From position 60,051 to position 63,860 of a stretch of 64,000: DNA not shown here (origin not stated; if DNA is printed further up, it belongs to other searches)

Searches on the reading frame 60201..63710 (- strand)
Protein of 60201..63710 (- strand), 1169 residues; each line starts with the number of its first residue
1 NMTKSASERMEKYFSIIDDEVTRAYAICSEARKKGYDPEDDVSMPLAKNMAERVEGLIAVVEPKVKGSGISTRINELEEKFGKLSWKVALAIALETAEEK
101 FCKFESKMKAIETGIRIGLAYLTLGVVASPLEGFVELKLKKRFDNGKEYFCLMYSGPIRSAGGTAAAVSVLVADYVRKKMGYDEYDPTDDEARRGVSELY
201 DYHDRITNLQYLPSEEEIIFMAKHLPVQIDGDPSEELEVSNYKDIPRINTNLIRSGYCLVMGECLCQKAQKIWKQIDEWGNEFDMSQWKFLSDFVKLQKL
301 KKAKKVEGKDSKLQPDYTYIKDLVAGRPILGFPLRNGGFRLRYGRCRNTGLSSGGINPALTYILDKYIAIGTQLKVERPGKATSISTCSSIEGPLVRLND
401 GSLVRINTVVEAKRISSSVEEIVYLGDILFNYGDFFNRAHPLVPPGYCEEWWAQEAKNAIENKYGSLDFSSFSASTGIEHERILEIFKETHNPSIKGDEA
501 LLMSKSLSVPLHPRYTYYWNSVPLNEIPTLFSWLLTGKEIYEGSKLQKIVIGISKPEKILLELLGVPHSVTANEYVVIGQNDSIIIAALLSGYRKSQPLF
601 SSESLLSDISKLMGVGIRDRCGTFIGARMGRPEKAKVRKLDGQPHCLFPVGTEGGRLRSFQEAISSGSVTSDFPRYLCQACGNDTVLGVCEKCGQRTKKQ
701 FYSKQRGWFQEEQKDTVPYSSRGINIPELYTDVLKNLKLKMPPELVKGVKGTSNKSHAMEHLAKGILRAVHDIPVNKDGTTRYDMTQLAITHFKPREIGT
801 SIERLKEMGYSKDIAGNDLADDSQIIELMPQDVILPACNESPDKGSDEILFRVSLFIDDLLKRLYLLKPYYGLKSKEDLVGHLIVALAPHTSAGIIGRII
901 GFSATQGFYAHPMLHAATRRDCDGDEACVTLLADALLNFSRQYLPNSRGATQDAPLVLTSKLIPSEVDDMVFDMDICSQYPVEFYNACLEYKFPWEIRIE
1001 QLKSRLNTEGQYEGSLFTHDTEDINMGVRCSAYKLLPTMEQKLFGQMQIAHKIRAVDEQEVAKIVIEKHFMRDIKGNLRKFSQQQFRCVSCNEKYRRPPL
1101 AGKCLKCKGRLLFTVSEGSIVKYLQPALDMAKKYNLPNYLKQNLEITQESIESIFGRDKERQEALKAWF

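Call 59: search_protein_families(library=pfam, proteins=[window:60201-63710:-], max_evalue=0.00001)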
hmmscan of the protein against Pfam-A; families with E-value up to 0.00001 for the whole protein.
window:60201-63710:- (1169 aa): 3 families
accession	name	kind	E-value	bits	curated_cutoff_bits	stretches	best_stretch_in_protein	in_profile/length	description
PF24846.1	PolC_DP2_cat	-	9.8e-117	389.6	24.3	1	744-1042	6-299/299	DNA polymerase II large subunit DP2, catalytic domain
PF24844.1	PolC_DP2_central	-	3.4e-115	385.4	24.3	1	309-705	4-365/372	DNA polymerase II large subunit DP2, central domain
PF03833.19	PolC_DP2_N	-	2.1e-83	280.1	24.3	1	12-295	1-269/271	DNA polymerase II large subunit DP2, N-terminal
